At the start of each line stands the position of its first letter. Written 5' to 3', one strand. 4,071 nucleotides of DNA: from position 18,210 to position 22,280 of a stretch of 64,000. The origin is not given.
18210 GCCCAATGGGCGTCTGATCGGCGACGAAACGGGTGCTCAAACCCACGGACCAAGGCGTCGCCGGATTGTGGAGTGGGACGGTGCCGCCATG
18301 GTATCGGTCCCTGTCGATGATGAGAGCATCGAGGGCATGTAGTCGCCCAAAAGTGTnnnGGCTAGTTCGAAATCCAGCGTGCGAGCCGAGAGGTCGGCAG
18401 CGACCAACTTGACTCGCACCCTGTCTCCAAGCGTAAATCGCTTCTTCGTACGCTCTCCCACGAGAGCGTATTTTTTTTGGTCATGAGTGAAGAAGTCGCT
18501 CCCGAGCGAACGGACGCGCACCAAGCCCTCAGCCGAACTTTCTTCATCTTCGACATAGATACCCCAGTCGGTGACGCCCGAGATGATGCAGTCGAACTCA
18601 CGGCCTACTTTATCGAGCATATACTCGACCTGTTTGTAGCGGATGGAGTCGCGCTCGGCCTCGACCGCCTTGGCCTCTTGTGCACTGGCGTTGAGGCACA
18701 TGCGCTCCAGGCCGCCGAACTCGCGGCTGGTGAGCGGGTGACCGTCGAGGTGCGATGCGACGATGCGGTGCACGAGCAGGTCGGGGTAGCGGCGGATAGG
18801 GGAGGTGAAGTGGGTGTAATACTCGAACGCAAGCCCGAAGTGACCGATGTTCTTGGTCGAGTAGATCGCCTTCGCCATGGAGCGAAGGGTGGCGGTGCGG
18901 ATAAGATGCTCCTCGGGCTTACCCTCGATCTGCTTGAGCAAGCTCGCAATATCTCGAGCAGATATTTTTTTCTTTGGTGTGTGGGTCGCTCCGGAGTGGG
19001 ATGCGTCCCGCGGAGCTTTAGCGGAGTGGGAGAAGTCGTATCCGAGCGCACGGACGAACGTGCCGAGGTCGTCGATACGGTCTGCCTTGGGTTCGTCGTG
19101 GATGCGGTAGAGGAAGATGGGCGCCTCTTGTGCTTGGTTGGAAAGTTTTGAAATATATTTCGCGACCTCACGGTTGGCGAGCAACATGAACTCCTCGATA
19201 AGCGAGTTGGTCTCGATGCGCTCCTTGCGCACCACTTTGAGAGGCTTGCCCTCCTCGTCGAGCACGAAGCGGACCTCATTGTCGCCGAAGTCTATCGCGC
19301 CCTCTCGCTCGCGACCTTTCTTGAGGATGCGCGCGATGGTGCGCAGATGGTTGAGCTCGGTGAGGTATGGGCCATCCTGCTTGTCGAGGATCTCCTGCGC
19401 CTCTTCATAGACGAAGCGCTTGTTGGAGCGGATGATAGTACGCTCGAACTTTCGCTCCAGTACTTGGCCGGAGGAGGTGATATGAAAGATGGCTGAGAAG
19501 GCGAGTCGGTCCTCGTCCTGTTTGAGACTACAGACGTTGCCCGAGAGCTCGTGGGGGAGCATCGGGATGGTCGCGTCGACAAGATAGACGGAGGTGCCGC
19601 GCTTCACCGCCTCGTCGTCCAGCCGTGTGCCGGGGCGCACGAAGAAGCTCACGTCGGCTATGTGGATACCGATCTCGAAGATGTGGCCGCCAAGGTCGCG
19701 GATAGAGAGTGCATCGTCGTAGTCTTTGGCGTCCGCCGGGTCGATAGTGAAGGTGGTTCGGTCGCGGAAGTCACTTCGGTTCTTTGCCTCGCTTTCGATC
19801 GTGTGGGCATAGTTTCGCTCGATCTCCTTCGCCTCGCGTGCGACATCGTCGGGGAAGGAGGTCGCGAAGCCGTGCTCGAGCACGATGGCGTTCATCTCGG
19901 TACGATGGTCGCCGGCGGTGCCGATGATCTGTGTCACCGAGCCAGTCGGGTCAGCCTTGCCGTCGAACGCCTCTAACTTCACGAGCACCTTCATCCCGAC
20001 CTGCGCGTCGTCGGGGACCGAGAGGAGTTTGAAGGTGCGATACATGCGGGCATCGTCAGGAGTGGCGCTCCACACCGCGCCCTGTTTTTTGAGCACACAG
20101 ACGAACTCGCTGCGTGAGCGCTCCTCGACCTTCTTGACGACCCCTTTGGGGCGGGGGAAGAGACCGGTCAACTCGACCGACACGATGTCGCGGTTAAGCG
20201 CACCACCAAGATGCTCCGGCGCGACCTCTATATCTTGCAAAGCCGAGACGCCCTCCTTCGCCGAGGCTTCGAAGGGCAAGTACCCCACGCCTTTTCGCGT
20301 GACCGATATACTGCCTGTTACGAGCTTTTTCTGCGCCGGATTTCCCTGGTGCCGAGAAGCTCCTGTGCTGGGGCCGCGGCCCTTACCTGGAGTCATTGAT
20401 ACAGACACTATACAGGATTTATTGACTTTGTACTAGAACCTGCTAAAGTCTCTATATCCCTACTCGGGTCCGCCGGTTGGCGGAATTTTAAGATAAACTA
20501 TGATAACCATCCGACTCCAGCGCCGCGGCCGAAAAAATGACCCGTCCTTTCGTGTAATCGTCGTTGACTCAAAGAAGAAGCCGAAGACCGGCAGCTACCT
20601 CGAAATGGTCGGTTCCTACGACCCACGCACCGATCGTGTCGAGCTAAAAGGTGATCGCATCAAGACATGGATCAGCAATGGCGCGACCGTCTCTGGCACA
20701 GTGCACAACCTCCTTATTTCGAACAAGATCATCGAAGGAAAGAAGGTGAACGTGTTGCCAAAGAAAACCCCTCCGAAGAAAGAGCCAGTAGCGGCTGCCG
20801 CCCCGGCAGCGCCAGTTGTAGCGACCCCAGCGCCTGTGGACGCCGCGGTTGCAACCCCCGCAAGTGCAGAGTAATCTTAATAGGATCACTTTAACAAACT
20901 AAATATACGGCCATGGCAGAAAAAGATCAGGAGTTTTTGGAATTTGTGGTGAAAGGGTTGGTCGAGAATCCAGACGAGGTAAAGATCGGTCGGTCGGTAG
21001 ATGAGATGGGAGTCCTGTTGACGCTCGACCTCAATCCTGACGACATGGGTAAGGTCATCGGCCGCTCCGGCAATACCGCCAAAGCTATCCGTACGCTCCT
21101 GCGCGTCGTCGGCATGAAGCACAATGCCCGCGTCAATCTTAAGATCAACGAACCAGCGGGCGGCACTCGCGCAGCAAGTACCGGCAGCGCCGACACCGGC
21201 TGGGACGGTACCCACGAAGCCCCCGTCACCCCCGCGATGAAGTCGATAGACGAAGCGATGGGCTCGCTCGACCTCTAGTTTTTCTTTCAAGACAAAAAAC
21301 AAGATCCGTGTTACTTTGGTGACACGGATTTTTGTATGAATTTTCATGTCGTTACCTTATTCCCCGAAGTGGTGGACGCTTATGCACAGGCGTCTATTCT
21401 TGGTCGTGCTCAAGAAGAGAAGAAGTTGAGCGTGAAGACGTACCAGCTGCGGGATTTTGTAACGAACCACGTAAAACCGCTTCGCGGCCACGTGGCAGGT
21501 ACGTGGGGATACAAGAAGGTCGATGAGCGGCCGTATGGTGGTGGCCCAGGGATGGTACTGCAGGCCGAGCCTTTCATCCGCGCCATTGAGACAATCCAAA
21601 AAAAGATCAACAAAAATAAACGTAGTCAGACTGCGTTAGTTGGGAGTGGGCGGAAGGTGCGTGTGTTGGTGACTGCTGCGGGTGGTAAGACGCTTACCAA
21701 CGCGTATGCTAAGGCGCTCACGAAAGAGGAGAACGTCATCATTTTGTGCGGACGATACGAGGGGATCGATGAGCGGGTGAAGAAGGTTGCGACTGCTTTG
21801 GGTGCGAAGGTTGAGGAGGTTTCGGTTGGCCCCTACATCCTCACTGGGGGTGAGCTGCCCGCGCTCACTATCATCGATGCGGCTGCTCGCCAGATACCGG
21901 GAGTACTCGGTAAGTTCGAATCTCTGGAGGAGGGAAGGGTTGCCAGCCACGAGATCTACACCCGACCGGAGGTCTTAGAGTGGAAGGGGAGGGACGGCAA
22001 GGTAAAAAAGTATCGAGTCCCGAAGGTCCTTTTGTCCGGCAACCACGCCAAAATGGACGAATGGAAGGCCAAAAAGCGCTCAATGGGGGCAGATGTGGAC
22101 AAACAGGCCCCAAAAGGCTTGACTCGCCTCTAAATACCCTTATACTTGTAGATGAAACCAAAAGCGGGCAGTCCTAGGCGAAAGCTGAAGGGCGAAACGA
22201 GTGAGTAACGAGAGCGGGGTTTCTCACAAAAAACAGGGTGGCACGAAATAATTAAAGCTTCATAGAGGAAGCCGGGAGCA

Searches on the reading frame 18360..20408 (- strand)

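Call 56: search_protein_families(library=pfam, proteins=[window:18360-20408:-], max_evalue=0.001)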
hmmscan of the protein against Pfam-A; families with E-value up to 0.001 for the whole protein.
window:18360-20408:- (683 aa): 4 families
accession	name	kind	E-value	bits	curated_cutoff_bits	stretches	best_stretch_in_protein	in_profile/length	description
PF00773.25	RNB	-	7.5e-103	344.7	29.3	1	211-554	1-324/326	RNB domain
PF17876.7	CSD2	-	2.8e-15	56.6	26.2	1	116-186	3-74/74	Cold shock domain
PF18614.7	RNase_II_C_S1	-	2.6e-07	30.8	26.6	1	654-683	30-59/59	RNase II-type exonuclease C-terminal S1 domain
PF17849.7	OB_Dis3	-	0.00023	21.6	22.8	1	137-180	33-77/77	Dis3-like cold-shock domain 2 (CSD2)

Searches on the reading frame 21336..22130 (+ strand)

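Call 56: search_protein_families(library=pfam, proteins=[window:21336-22130:+], max_evalue=0.001)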
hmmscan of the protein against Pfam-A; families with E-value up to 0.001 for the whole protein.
window:21336-22130:+ (265 aa): 1 family
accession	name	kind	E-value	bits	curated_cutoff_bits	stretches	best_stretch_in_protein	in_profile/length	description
PF01746.26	tRNA_m1G_MT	-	4.9e-34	118.2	27.3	1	59-248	25-186/195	tRNA (Guanine-1)-methyltransferase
